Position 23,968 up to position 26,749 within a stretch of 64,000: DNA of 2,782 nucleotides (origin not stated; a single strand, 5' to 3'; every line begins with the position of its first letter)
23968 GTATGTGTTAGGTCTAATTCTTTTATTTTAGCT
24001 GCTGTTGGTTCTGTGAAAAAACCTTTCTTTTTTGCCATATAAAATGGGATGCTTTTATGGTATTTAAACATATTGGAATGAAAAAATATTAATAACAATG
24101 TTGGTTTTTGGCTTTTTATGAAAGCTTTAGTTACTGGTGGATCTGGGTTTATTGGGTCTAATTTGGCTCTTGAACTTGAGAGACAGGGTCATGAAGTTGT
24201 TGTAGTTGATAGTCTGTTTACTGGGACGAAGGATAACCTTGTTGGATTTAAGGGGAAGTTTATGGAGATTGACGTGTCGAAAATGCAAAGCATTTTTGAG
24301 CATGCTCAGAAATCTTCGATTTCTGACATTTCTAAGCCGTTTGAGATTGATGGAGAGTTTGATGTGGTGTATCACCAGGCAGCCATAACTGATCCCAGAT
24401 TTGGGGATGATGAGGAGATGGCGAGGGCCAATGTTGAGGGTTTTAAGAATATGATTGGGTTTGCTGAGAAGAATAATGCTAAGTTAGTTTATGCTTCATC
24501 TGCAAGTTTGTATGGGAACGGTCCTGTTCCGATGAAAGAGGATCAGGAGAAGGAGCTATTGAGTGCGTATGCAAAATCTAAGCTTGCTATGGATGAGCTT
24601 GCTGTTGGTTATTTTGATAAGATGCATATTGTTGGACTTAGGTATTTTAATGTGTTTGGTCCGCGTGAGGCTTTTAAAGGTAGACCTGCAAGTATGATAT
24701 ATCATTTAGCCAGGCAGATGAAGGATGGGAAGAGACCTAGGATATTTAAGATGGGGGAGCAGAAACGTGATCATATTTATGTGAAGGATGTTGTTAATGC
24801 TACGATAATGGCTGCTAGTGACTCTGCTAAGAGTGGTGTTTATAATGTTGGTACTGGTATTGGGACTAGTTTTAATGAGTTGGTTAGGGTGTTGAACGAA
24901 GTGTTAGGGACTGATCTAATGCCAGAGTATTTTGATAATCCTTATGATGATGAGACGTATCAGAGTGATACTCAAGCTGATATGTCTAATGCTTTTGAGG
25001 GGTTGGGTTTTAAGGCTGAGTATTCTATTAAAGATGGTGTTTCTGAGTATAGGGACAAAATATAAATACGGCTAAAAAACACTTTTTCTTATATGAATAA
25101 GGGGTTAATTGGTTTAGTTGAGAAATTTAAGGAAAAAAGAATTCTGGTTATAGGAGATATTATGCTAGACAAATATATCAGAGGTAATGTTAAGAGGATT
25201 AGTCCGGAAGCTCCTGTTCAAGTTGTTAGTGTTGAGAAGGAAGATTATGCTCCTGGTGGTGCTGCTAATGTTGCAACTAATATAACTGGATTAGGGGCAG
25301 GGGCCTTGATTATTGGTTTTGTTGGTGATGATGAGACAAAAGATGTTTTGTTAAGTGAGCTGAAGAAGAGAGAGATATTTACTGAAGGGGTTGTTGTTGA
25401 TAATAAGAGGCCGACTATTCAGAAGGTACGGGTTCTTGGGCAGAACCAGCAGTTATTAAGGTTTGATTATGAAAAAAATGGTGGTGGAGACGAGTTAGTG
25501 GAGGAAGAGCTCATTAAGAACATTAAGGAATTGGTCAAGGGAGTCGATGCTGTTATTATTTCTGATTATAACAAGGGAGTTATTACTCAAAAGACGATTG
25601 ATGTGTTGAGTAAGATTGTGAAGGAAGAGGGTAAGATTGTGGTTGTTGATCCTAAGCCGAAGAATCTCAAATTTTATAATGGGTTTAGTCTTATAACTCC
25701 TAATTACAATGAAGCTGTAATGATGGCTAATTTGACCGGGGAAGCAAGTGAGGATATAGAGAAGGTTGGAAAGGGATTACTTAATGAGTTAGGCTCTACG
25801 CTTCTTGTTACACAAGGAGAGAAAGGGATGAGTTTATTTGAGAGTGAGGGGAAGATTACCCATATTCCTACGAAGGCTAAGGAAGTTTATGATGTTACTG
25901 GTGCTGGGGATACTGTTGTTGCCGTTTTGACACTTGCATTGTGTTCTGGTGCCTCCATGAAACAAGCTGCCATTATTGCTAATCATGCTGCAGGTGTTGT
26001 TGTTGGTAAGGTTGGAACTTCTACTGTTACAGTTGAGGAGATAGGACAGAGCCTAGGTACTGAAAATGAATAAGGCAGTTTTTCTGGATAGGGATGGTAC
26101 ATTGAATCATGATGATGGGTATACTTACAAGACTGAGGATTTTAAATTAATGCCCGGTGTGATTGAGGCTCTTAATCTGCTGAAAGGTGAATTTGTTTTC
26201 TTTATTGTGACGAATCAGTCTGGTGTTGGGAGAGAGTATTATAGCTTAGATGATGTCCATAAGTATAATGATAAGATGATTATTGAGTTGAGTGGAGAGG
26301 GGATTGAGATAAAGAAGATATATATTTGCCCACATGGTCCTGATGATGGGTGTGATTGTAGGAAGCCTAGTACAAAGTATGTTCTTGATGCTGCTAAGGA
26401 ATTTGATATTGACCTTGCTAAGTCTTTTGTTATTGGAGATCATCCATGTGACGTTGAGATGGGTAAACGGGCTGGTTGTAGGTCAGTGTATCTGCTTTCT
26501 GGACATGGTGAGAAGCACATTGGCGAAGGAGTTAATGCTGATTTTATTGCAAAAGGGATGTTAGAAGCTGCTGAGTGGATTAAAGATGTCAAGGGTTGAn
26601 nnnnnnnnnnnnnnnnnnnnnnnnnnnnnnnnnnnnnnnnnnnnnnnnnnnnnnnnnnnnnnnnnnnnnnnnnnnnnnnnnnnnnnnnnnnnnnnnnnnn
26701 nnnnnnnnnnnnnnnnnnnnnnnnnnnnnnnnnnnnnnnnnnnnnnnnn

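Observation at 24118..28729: ADP-heptose biosynthesis and transfer operon in a DPANN archaeon, with a dolichol/phytol-kinase-family gene inserted in it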

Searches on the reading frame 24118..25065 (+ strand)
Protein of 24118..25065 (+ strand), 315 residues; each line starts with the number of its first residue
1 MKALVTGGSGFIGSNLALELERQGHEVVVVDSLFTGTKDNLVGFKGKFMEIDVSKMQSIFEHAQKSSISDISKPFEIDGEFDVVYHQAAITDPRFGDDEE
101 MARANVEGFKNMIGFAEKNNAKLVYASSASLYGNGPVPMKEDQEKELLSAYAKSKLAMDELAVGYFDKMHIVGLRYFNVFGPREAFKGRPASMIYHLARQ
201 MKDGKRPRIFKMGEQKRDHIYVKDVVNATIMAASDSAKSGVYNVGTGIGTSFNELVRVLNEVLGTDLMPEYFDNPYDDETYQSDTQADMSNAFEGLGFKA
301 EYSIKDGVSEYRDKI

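Call 3: search_protein_families(library=pfam, proteins=[window:24118-25065:+], max_evalue=0.01)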
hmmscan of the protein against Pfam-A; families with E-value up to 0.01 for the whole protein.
window:24118-25065:+ (315 aa): 8 families
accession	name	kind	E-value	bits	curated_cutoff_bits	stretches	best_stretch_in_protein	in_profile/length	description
PF01370.27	Epimerase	-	1e-47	163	20.9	1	3-245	1-240/240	NAD dependent epimerase/dehydratase family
PF16363.11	GDP_Man_Dehyd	-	8.5e-31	108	27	1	4-310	1-331/332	GDP-mannose 4,6 dehydratase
PF01073.25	3Beta_HSD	-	2.4e-14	53.5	22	1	4-234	1-230/280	3-beta hydroxysteroid dehydrogenase/isomerase family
PF04321.23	RmlD_sub_bind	-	9.2e-13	48.3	27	1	1-246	1-214/287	RmlD substrate binding domain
PF07993.18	NAD_binding_4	-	3.2e-10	40.1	20.1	1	79-228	87-257/258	Male sterility protein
PF00106.31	adh_short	-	0.00021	21.3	26.6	1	3-102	3-97/195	short chain dehydrogenase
PF02719.21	Polysacc_synt_2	-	0.0004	20.1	20.2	1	4-127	2-126/293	Polysaccharide biosynthesis protein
PF13561.12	adh_short_C2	-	0.0038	17.3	27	1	12-113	8-101/236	Enoyl-(Acyl carrier protein) reductase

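Call 4: search_protein_families(library=ncbifam, proteins=[window:24118-25065:+], max_evalue=0.01)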
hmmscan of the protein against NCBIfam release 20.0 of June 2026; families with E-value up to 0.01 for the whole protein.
window:24118-25065:+ (315 aa): 41 families (the best 25 are shown)
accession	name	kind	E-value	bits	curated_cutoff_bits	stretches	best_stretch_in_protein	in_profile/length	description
TIGR02197.1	heptose_epim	equivalog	1.2e-75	254.6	274.6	1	4-313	2-311/316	ADP-glyceromanno-heptose 6-epimerase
NF008360.0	PRK11150.1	equivalog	2.9e-42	144.9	452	1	4-312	3-303/310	ADP-glyceromanno-heptose 6-epimerase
TIGR01179.1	galE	equivalog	5.1e-31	107.7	262.3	1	3-303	2-312/332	UDP-glucose 4-epimerase GalE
NF011728.1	PRK15181.1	equivalog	1.9e-28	99.5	760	1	3-309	18-331/348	Vi polysaccharide biosynthesis UDP-N-acetylglucosaminuronic acid C-4 epimerase TviC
TIGR04180.1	EDH_00030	hypoth_equivalog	7.5e-25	87.6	475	1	4-267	2-260/297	NAD-dependent 4,6-dehydratase LegB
TIGR01181.1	dTDP_gluc_dehyt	equivalog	1e-22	80.7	365.1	1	3-309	2-305/321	dTDP-glucose 4,6-dehydratase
NF007956.0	PRK10675.1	subfamily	1.4e-16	60.5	394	1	1-299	1-313/338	UDP-glucose 4-epimerase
NF042422.1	oxyalk_red_OleD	equivalog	6.8e-14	52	580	1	1-242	1-223/329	2-alkyl-3-oxoalkanoate reductase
TIGR03466.1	HpnA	hypoth_equivalog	3.8e-13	49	367.65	1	1-165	1-155/327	hopanoid-associated sugar epimerase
TIGR01746.1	Thioester-redct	subfamily_domain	4.7e-13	49.1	213.35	1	77-267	85-284/371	thioester reductase domain-containing protein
NF042423.1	oxyalk_red_Shew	equivalog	5.2e-12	45.5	580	1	2-252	10-240/331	2-alkyl-3-oxoalkanoate reductase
NF043036.1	ErythonDh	equivalog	2.6e-11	43.3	325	1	1-166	1-164/321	D-erythronate dehydrogenase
NF047350.1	aureusi_NRPS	equivalog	1.3e-10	38.8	2500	1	3-131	2030-2158/2373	aureusimine non-ribosomal peptide synthetase AusA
NF047922.1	GDPFucSynFcl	equivalog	4.7e-10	39.4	500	1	112-310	88-296/308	GDP-L-fucose synthase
NF007490.0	PRK10084.1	subfamily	1.4e-09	37.4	649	1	1-270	1-283/361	dTDP-glucose 4,6-dehydratase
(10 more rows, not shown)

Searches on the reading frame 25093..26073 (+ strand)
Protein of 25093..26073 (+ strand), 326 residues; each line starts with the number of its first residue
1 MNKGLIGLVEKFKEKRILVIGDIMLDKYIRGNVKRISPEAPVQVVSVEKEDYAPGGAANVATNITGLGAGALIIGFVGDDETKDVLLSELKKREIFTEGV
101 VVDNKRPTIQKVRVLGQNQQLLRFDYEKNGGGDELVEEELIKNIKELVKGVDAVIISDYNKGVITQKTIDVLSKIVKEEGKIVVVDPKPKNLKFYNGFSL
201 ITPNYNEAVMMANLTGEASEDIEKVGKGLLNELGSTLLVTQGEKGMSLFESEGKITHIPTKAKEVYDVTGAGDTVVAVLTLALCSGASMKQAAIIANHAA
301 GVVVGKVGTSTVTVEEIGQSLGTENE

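Call 3: search_protein_families(library=pfam, proteins=[window:25093-26073:+], max_evalue=0.01)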
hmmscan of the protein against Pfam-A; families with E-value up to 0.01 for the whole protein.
window:25093-26073:+ (326 aa): 4 families
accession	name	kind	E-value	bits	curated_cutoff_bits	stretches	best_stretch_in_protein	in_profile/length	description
PF00294.29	PfkB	-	9.9e-48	163.4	25.8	1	15-311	2-297/302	pfkB family carbohydrate kinase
PF08543.17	Phos_pyr_kin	-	4.8e-07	29.8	27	1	198-296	120-224/246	Phosphomethylpyrimidine kinase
PF25270.1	Khk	-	5.5e-06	26.2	35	1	201-305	244-348/365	Prokaryotic ketohexokinase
PF01256.23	Carb_kinase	-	0.0001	22.3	27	1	199-301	118-217/242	NAD(P)H-hydrate dehydratase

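Call 4: search_protein_families(library=ncbifam, proteins=[window:25093-26073:+], max_evalue=0.01)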
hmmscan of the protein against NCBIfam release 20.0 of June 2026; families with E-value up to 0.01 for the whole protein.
window:25093-26073:+ (326 aa): 28 families (the best 25 are shown)
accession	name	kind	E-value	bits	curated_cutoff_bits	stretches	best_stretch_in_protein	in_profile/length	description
TIGR02198.1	rfaE_dom_I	equivalog_domain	2.6e-113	378.3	345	1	9-320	2-313/315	D-glycero-beta-D-manno-heptose-7-phosphate kinase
NF008454.0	PRK11316.1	equivalog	1.5e-94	317.3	521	1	9-323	5-314/475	bifunctional D-glycero-beta-D-manno-heptose-7-phosphate kinase/D-glycero-beta-D-manno-heptose 1-phosphate adenylyltransferase HldE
TIGR02152.1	D_ribokin_bact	equivalog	4e-29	101.9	299.65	1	17-311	1-288/298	ribokinase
TIGR03168.1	1-PFK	subfamily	2.4e-22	79.2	216.4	1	43-319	23-297/305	hexose kinase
TIGR03828.1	pfkB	equivalog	8.3e-22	77.6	292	1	43-319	23-297/305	1-phosphofructokinase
NF008353.0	PRK11142.1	equivalog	1.1e-18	67.8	341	1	15-310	3-290/307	ribokinase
NF053626.1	RibKinHalex1628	equivalog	5.4e-15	55.6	330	1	46-314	29-284/293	ATP-dependent ribose-1-phosphate kinase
TIGR04382.1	myo_inos_iolC_N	equivalog_domain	2.2e-14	53.4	300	2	200-311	191-297/309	5-dehydro-2-deoxygluconokinase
NF006957.1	PRK09434.1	equivalog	1.1e-13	51.4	450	1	53-295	25-272/302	fructokinase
NF007632.0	PRK10294.1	equivalog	1.5e-11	44.1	353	1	52-302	35-285/310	6-phosphofructokinase II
NF041320.1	pfkB_Halo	equivalog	4.2e-11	42.8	400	1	43-318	25-291/302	1-phosphofructokinase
NF041164.1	NucKinThplmales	equivalog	4.6e-10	39.2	450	1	173-305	148-273/295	nucleoside kinase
NF007068.0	PRK09513.1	equivalog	4.5e-09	35.9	432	1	52-306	37-288/312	1-phosphofructokinase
NF040938.1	KDG_KDGal_kin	equivalog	7.8e-09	35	400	1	50-308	26-288/305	bifunctional 2-dehydro-3-deoxygluconokinase/2-dehydro-3-deoxygalactonokinase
NF007321.0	PRK09813.1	equivalog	9.8e-09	35.1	247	1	46-304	16-255/261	fructoselysine 6-kinase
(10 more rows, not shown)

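Call 37: find_related_loci(query=window:25093-26070:+, collection=genome_contigs, flank=6000)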
Query window:25093-26070:+ (326 aa) in genome_contigs; peptide patterns used: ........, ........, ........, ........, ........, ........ (x = any residue, [..] = any of these).
289 stretches matched a pattern; 168 encode a relative of the query (tblastn E <= 1e-3); the best 80 are kept; 80 distinct loci.
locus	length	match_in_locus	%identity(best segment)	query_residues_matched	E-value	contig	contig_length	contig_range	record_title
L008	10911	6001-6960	58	5-326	1e-119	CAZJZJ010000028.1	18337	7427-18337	MAG TPA_asm: uncultured Methanosarcinales archaeon isolate SRP077602_co6_417 genome assembly, contig: NODE_4884_length_1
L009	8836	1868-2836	56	1-321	3e-119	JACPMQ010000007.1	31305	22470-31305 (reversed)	MAG: Candidatus Woesearchaeota archaeon isolate NC_groundwater_553_Ag_S-0.1um_36_10 S35_SO-1_scaffold_67938, whole genom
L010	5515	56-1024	56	1-321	2e-118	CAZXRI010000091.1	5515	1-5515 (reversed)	MAG TPA_asm: uncultured Methanosarcinales archaeon isolate SRP062349_co5_102 genome assembly, contig: NODE_10339_length_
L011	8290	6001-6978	60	1-324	1e-116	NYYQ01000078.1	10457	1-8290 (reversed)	MAG: Candidatus Woesearchaeota archaeon isolate ARS74 MHASMcontig_638773, whole genome shotgun sequence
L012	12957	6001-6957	61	1-321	6e-116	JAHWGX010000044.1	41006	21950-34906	MAG: Candidatus Woesearchaeota archaeon isolate FT1_083 k127_34792361, whole genome shotgun sequence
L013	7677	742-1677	58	1-321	7e-115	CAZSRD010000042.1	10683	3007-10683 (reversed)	MAG TPA_asm: uncultured Methanosarcinales archaeon isolate SRP178699_co1_479 genome assembly, contig: NODE_8489_length_1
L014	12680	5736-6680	59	1-326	4e-114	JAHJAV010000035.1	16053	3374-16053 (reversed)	MAG: Nanoarchaeota archaeon isolate Modern_marine.mb.228 Modern_marine.mb.228_k141_548380, whole genome shotgun sequence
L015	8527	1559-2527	57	2-326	8e-114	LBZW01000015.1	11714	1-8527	MAG: Candidatus Nomurabacteria bacterium GW2011_GWA2_40_9 UU24_C0015, whole genome shotgun sequence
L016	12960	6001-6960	57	5-324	8e-113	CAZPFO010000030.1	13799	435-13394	MAG TPA_asm: uncultured Methanosarcinales archaeon isolate binchicken_co121_309 genome assembly, contig: NODE_3109_lengt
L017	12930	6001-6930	57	1-324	1e-110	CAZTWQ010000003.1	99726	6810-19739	MAG TPA_asm: uncultured Methanosarcinales archaeon isolate binchicken_co28_237 genome assembly, contig: NODE_146_length_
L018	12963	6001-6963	52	1-321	5e-110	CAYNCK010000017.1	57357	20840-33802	MAG TPA_asm: uncultured Methanosarcinales archaeon isolate binchicken_co203_103 genome assembly, contig: k141_3383084, w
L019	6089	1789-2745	53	3-321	6e-109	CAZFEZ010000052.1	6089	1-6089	MAG TPA_asm: uncultured Methanosarcinales archaeon isolate binchicken_co38_1194 genome assembly, contig: NODE_27296_leng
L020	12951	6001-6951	56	5-321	2e-108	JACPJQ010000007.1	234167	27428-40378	MAG: Candidatus Woesearchaeota archaeon isolate NC_groundwater_472_Ag_B-0.1um_38_40 S34_3B_scaffold_585965, whole genome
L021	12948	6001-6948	54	1-317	2e-108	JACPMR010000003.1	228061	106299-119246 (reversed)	MAG: Candidatus Woesearchaeota archaeon isolate NC_groundwater_554_Ag_S-0.1um_37_18 S35_SO-1_scaffold_100206, whole geno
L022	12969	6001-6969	53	1-325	5e-108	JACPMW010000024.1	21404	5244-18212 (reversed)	MAG: Candidatus Woesearchaeota archaeon isolate NC_groundwater_559_Ag_S-0.1um_40_64 S35_SO-1_scaffold_14277, whole genom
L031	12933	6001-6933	57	1-324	6e-106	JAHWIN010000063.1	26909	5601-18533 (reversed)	MAG: Candidatus Woesearchaeota archaeon isolate YT1_767 k127_52681594, whole genome shotgun sequence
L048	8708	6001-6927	51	5-317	5e-96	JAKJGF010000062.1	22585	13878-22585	MAG: Bacillota bacterium isolate UR.bin48 UR_contig_5507, whole genome shotgun sequence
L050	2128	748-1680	50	8-321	4e-100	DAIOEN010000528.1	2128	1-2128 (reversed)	MAG TPA_asm: Vulcanimicrobiota bacterium isolate CTOTU7676 NODE_93017_length_2128_cov_32.654607, whole genome shotgun se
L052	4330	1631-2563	50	8-321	8e-94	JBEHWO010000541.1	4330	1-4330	MAG: Vulcanimicrobiota bacterium isolate ER2 k141_323116_length_4330_cov_8.0000, whole genome shotgun sequence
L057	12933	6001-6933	50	8-321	4e-89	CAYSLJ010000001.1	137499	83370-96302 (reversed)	MAG TPA_asm: uncultured Synergistia bacterium isolate SRP239243_co1_332 genome assembly, contig: NODE_84_length_137499_c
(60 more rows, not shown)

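Call 73: search_protein_families(library=pfam, proteins=[L021:502-1170:+, L021:1552-2688:+, L021:3027-3608:-, L021:3641-4396:-, L021:5091-5996:+, L021:7974-8828:-, L021:8971-9714:+, L021:9886-10449:+, L021:10744-12216:+, L031:7916-9316:+], max_evalue=0.001)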
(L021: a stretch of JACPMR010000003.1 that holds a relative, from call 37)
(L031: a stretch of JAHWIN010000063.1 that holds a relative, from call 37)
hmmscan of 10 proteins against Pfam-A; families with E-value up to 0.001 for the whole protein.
L021:502-1170:+ (222 aa): 3 families
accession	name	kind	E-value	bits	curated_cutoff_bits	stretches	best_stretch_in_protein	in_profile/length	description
PF00535.33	Glycos_transf_2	-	8.8e-22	78.2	23.3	1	8-160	2-166/168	Glycosyl transferase family 2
PF10111.15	Glyco_tranf_2_2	-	4.9e-05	23.4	27.3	1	9-101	3-103/276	Glycosyltransferase like family 2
PF13704.12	Glyco_tranf_2_4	-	0.00017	22.5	27.5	0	14-89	2-81/98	Glycosyl transferase family 2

L021:1552-2688:+ (378 aa): 1 family
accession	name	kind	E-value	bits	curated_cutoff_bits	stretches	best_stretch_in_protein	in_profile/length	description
PF01075.23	Glyco_transf_9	-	2.4e-37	129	22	1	106-333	10-233/247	Glycosyltransferase family 9 (heptosyltransferase)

L021:3027-3608:- (193 aa): 5 families
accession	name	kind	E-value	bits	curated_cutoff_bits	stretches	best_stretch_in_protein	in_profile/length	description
PF13489.12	Methyltransf_23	-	7.4e-12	45.7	27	1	33-128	14-121/164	Methyltransferase domain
PF13649.12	Methyltransf_25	-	2.7e-06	28.4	27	1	43-115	1-92/97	Methyltransferase domain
PF08241.18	Methyltransf_11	-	4.8e-06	27.6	21.2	1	44-113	1-84/95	Methyltransferase domain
PF13847.12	Methyltransf_31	-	7.8e-06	26.1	27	0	41-71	5-38/145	Methyltransferase domain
PF08242.18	Methyltransf_12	-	0.00071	20.7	30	0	45-115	2-91/98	Methyltransferase domain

L021:3641-4396:- (251 aa): 1 family
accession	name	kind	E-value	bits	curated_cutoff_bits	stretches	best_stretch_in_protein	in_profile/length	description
PF00483.29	NTP_transferase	-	5.3e-24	85.6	21.2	1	70-216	32-188/245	Nucleotidyl transferase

L021:5091-5996:+ (301 aa): 1 family
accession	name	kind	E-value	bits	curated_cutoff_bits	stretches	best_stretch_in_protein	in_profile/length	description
PF01916.23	DS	-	6.1e-09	36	27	1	142-251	136-242/288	Deoxyhypusine synthase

L021:7974-8828:- (284 aa): 1 family
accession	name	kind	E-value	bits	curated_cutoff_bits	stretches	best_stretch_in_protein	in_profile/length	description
PF24517.2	CBM96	-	2.6e-14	53.8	26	1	68-230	9-155/164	Carbohydrate-binding module family 96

L021:8971-9714:+ (247 aa): 3 families
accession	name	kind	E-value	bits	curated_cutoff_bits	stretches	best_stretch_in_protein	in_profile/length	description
PF00535.33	Glycos_transf_2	-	4.7e-21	75.9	23.3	1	10-167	4-164/168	Glycosyl transferase family 2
PF10111.15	Glyco_tranf_2_2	-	1.1e-05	25.6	27.3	1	36-112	29-104/276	Glycosyltransferase like family 2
PF13641.12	Glyco_tranf_2_3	-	4.1e-05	24.1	27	1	4-122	1-121/230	Glycosyltransferase like family 2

L021:9886-10449:+ (187 aa): 7 families
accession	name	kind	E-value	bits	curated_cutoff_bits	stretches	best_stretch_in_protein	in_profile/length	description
PF08241.18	Methyltransf_11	-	5.3e-10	40.2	21.2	1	31-110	1-89/95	Methyltransferase domain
PF13489.12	Methyltransf_23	-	1.3e-07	32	27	1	24-162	20-163/164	Methyltransferase domain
PF13649.12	Methyltransf_25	-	2.1e-07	32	27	1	31-109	2-94/97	Methyltransferase domain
PF13847.12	Methyltransf_31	-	8.9e-05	22.7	27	0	63-128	54-127/145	Methyltransferase domain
PF01209.24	Ubie_methyltran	-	0.00015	21.7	20.1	1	51-121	86-158/233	ubiE/COQ5 methyltransferase family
PF05148.21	Methyltransf_8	-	0.00028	21.2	27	1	28-109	74-149/219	Hypothetical methyltransferase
PF08242.18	Methyltransf_12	-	0.00061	20.9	30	0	31-109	1-93/98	Methyltransferase domain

L021:10744-12216:+ (490 aa): 1 family
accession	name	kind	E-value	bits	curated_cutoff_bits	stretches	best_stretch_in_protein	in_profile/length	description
PF02350.25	Epimerase_2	-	1.7e-36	126.2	30.6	1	214-459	108-346/347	UDP-N-acetylglucosamine 2-epimerase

L031:7916-9316:+ (466 aa): 2 families
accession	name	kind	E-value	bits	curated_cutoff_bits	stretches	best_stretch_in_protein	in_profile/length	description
PF04055.27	Radical_SAM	-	1.8e-30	106.7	29.5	1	199-358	4-165/166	Radical SAM superfamily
PF02310.24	B12-binding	-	1.5e-24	86.6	32.1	1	15-129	6-118/121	B12 binding domain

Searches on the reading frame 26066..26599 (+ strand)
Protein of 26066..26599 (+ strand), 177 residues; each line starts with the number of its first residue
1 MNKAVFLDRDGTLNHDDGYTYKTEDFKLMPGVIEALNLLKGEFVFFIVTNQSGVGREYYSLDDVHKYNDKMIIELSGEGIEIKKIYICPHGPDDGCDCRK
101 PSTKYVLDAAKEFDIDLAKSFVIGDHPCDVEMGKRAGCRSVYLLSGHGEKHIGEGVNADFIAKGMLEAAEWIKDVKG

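Call 3: search_protein_families(library=pfam, proteins=[window:26066-26599:+], max_evalue=0.01)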
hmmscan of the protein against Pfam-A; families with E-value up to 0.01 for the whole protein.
window:26066-26599:+ (177 aa): 6 families
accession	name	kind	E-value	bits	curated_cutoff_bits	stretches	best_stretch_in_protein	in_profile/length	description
PF13242.12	Hydrolase_like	-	1.3e-10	41.5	22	1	98-166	2-73/75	HAD-hyrolase-like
PF13419.12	HAD_2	-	1.3e-08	35.7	23.8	1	99-141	134-176/178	Haloacid dehalogenase-like hydrolase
PF00702.32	Hydrolase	-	8.2e-08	33.3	26.4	1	23-137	94-191/191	haloacid dehalogenase-like hydrolase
PF08645.17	PNK3P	-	0.00012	22.3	22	1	7-126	5-126/161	Polynucleotide kinase 3 phosphatase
PF12710.13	HAD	-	0.0024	18.8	27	0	72-133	124-188/189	haloacid dehalogenase-like hydrolase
PF13344.12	Hydrolase_6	-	0.0037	17.7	27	0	5-57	1-45/101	Haloacid dehalogenase-like hydrolase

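Call 4: search_protein_families(library=ncbifam, proteins=[window:26066-26599:+], max_evalue=0.01)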
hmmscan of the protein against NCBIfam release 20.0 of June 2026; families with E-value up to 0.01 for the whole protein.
window:26066-26599:+ (177 aa): 22 families
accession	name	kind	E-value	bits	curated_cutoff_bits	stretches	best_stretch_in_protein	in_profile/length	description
NF006506.0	PRK08942.1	equivalog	1.2e-44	152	178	1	1-174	2-179/182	D-glycero-beta-D-manno-heptose 1,7-bisphosphate 7-phosphatase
TIGR01656.1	Histidinol-ppas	subfamily_domain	5.8e-41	139.9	84.15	1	3-142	1-144/149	histidinol-phosphate phosphatase domain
NF050049.1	HBPPhtaseGmhB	domain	2.2e-39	135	250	1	2-146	3-146/171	D-glycero-alpha-D-manno-heptose-1,7-bisphosphate 7-phosphatase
TIGR00213.1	GmhB_yaeD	subfamily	5.5e-37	127.1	149.6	1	2-155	1-160/176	D-glycero-beta-D-manno-heptose 1,7-bisphosphate 7-phosphatase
NF005264.0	PRK06769.1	equivalog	7.2e-32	110.6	217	1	3-173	5-172/175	HAD-IIIA family hydrolase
TIGR01662.1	HAD-SF-IIIA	subfamily_domain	1.3e-30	106.3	44.6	1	3-142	1-137/141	HAD-IIIA family hydrolase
NF003937.0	PRK05446.1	equivalog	3.4e-30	105.3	443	1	1-143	2-148/355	bifunctional histidinol-phosphatase/imidazoleglycerol-phosphate dehydratase HisB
TIGR01261.1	hisB_Nterm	equivalog_domain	3.4e-29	101.4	140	1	2-141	1-144/161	histidinol-phosphatase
NF009695.0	PRK13222.1-2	equivalog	7.1e-08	32.2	225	1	94-173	144-223/226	phosphoglycolate phosphatase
TIGR01460.1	HAD-SF-IIA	subfamily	2.5e-06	27.5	100.15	0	100-146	197-246/246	HAD-IIA family hydrolase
TIGR01449.2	PGP_bact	equivalog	1e-05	25.2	180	1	97-159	138-200/213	phosphoglycolate phosphatase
NF009696.0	PRK13222.1-3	equivalog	7.3e-05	22.5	359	1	83-143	130-186/223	N-acetylmuramic acid 6-phosphate phosphatase MupP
TIGR02253.1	CTE7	subfamily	0.0011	18.8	169.75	0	97-160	147-212/221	TIGR02253 family HAD-type hydrolase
NF009804.0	PRK13288.1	equivalog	0.0011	18.5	218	1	96-167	134-205/215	pyrophosphatase PpaX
TIGR01668.1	YqeG_hyp_ppase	hypoth_equivalog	0.0011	18.5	89.1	1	3-144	26-136/170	YqeG family HAD IIIA-type phosphatase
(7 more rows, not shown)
